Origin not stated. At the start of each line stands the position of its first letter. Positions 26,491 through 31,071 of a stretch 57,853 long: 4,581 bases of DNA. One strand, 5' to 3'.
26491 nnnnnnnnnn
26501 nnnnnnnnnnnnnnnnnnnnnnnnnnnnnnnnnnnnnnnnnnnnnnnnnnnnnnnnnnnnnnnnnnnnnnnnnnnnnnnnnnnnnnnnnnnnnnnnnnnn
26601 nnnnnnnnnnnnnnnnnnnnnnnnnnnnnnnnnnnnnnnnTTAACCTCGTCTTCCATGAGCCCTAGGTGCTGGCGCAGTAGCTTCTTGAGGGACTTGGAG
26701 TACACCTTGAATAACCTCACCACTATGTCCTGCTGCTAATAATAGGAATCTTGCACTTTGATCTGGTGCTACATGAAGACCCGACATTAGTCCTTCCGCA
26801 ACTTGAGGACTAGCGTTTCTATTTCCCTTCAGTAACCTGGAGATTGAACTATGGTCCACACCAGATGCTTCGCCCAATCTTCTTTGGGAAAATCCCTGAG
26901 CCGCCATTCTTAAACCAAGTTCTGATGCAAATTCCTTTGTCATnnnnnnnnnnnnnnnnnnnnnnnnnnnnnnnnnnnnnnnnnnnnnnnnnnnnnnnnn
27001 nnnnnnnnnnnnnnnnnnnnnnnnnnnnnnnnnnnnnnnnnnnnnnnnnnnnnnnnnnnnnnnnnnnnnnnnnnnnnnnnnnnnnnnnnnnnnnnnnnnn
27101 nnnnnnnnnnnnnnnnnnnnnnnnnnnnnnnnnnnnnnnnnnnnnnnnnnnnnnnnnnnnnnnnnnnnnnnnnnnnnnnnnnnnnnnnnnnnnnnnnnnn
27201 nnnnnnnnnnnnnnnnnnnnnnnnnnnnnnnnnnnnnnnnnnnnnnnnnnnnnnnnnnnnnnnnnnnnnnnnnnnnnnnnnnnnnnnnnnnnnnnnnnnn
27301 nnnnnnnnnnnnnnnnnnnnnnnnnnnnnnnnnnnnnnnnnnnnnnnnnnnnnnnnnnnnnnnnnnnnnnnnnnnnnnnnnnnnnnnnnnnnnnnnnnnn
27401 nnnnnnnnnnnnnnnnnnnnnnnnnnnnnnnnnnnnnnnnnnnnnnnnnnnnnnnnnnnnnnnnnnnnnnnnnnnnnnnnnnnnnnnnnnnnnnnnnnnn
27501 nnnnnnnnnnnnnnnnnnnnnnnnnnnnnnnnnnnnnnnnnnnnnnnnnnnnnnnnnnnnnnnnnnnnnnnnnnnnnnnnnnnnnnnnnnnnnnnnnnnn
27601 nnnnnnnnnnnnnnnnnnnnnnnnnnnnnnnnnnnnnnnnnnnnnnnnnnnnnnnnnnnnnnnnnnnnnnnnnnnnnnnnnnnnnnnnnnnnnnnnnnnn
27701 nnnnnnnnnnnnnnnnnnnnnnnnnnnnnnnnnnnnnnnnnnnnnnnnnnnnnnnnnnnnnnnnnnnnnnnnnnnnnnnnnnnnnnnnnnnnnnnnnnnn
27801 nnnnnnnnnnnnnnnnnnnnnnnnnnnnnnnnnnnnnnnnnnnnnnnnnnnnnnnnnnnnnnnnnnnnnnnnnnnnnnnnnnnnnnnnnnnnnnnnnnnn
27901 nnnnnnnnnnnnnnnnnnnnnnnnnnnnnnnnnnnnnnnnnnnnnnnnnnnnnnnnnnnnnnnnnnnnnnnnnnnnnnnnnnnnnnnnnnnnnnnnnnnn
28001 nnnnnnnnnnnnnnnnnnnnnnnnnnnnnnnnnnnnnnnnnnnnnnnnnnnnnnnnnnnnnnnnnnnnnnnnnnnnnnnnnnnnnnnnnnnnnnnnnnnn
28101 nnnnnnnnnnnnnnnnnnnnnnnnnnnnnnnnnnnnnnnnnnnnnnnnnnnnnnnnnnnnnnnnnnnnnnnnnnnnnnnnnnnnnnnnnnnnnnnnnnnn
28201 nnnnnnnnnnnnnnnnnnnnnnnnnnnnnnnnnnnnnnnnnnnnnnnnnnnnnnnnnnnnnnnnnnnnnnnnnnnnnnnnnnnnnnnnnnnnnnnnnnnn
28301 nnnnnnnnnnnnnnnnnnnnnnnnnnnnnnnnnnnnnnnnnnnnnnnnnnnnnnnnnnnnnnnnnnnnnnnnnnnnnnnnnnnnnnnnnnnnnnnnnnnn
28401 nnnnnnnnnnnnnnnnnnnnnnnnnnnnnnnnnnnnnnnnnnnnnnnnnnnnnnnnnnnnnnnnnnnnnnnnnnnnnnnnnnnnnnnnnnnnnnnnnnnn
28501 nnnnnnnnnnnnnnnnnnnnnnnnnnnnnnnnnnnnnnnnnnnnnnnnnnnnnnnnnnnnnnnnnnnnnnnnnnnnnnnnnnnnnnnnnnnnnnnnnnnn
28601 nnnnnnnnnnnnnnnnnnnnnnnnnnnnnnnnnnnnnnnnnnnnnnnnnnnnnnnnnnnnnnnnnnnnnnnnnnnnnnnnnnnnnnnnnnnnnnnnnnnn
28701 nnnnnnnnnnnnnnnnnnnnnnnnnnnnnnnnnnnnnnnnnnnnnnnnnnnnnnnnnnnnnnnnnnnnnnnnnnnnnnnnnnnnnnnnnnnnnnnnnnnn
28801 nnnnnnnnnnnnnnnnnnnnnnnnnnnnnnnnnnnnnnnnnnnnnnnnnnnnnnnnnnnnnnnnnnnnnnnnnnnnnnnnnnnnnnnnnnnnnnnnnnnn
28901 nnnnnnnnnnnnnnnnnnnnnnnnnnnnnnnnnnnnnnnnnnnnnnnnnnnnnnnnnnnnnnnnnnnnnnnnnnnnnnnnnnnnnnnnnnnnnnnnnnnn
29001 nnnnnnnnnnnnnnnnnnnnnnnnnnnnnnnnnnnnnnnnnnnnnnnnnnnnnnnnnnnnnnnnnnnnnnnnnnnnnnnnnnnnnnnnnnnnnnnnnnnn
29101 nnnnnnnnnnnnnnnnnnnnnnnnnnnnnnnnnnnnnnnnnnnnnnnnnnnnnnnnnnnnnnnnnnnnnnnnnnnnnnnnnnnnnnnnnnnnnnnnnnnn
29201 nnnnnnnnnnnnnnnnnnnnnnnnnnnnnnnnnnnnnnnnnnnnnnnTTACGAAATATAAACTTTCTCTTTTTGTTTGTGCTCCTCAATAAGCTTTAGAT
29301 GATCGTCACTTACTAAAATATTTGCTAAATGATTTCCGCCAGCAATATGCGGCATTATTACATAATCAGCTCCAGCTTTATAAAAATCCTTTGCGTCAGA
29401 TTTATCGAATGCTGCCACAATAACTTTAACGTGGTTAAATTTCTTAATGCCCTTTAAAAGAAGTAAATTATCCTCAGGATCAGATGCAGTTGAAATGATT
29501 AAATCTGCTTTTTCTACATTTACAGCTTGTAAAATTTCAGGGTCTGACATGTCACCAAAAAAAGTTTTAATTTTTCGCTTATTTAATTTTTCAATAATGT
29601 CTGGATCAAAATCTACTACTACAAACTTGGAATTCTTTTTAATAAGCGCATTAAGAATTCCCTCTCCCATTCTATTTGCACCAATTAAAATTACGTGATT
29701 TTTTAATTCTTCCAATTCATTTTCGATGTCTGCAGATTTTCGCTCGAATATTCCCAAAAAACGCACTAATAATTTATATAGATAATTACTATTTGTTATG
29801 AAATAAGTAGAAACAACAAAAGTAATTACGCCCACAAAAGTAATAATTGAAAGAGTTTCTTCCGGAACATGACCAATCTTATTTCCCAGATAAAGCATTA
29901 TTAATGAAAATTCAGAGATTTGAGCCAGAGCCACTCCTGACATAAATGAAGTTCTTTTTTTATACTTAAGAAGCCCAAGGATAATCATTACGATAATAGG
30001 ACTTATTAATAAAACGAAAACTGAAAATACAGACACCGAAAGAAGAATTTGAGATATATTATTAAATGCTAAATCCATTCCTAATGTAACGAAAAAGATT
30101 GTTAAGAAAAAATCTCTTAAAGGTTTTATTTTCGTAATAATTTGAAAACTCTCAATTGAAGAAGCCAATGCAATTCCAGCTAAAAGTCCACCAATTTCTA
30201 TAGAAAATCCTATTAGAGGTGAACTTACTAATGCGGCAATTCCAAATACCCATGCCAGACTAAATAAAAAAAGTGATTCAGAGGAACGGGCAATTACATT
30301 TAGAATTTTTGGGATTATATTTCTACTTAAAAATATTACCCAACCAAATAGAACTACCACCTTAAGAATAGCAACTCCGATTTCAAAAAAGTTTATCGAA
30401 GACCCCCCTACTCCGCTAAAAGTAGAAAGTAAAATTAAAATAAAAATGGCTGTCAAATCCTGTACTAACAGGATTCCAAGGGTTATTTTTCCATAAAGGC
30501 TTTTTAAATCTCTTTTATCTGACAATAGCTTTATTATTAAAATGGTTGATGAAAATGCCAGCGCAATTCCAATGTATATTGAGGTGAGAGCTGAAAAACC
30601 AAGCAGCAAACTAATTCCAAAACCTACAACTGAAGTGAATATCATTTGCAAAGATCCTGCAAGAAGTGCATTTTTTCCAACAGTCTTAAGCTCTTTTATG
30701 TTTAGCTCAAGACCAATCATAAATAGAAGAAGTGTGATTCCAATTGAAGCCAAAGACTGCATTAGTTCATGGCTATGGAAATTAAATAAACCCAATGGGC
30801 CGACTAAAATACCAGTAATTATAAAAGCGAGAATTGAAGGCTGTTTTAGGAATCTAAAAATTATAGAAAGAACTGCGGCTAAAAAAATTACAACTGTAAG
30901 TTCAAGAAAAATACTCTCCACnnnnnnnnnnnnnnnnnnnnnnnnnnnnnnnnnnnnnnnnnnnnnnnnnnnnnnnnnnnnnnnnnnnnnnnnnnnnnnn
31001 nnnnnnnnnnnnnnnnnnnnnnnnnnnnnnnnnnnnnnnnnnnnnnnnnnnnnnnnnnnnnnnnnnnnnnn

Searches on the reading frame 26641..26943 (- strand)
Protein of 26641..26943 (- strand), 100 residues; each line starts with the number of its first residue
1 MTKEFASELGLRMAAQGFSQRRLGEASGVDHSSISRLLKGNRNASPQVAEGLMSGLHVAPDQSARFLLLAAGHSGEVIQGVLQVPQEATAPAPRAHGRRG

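Call 10: search_protein_families(library=pfam, proteins=[window:26641-26943:-], max_evalue=0.1)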
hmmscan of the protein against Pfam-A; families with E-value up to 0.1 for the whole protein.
window:26641-26943:- (100 aa): 8 families
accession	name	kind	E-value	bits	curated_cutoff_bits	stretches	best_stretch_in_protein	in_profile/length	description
PF13560.12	HTH_31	-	6.5e-10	39.6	27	1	4-65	1-63/64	Helix-turn-helix domain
PF01381.28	HTH_3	-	4.8e-08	33.4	23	1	12-61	5-53/55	Helix-turn-helix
PF13936.12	HTH_38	-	0.00061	19.9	27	1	12-41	15-44/44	Helix-turn-helix domain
PF13384.12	HTH_23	-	0.00099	19.3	24.6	1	11-40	11-40/50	Homeodomain-like domain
PF20432.4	Xre-like-HTH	-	0.0095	16.7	25.8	1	12-50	17-56/63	Antitoxin Xre-like helix-turn-helix domain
PF12802.13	MarR_2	-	0.022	15.3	27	1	15-39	17-42/61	MarR family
PF13744.12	HTH_37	-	0.064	13.5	27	1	12-41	26-55/80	Helix-turn-helix domain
PF13443.12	HTH_26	-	0.093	13.4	22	0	12-60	5-54/63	Cro/C1-type HTH DNA-binding domain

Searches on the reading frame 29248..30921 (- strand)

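Call 12: search_protein_families(library=ncbifam, proteins=[window:29248-30921:-], max_evalue=0.001)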
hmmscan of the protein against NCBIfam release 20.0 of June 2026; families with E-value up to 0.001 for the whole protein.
window:29248-30921:- (557 aa): 15 families
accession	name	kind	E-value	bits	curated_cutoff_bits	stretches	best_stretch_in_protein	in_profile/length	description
NF002924.0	PRK03562.1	equivalog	1.6e-61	208.6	752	1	9-514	9-510/623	glutathione-regulated potassium-efflux system protein KefC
NF002973.0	PRK03659.1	equivalog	1.8e-54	185.3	804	1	4-518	5-512/602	glutathione-regulated potassium-efflux system protein KefB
NF007950.1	PRK10669.1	equivalog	2.7e-49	168.4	700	1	10-525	13-536/547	YbaL family putative K(+) efflux transporter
TIGR00932.1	2a37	subfamily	1.3e-46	159.4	238.3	1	13-284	2-274/275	monovalent cation:proton antiporter-2 (CPA2) family protein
NF045626.1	FeTrans_MagA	equivalog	1.1e-45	156.3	700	1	9-377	12-376/386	iron transporter MagA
NF007039.0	PRK09496.3-2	equivalog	7.1e-12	44.9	293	1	410-542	3-141/446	Trk system potassium transporter TrkA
NF007034.0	PRK09496.2-1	subfamily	6.8e-10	38.4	344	1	409-501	2-94/445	Trk system potassium transporter TrkA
NF007043.0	PRK09496.3-6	equivalog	7.8e-10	38.1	384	1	409-487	2-79/445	Trk system potassium transporter TrkA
NF007032.0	PRK09496.1-4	equivalog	1.8e-09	37.1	309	1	410-499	3-93/457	Trk system potassium transporter TrkA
NF007031.0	PRK09496.1-2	equivalog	1.9e-09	37.1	289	1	409-487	2-81/458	Trk system potassium transporter TrkA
NF007041.0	PRK09496.3-4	equivalog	7.1e-09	34.9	386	1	409-543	2-141/450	Trk system potassium transporter TrkA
NF007030.0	PRK09496.1-1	equivalog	8.5e-07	27.9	371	1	410-487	3-81/458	Trk system potassium transporter TrkA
NF007037.0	PRK09496.2-4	equivalog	6.2e-06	25.3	445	1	410-489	3-83/454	Trk system potassium transporter TrkA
NF007038.0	PRK09496.2-6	equivalog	2.1e-05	23.5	374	1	410-525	3-124/445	Trk system potassium transporter TrkA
NF007036.0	PRK09496.2-3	subfamily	5.3e-05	22.1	407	1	402-532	225-358/448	Trk system potassium transporter TrkA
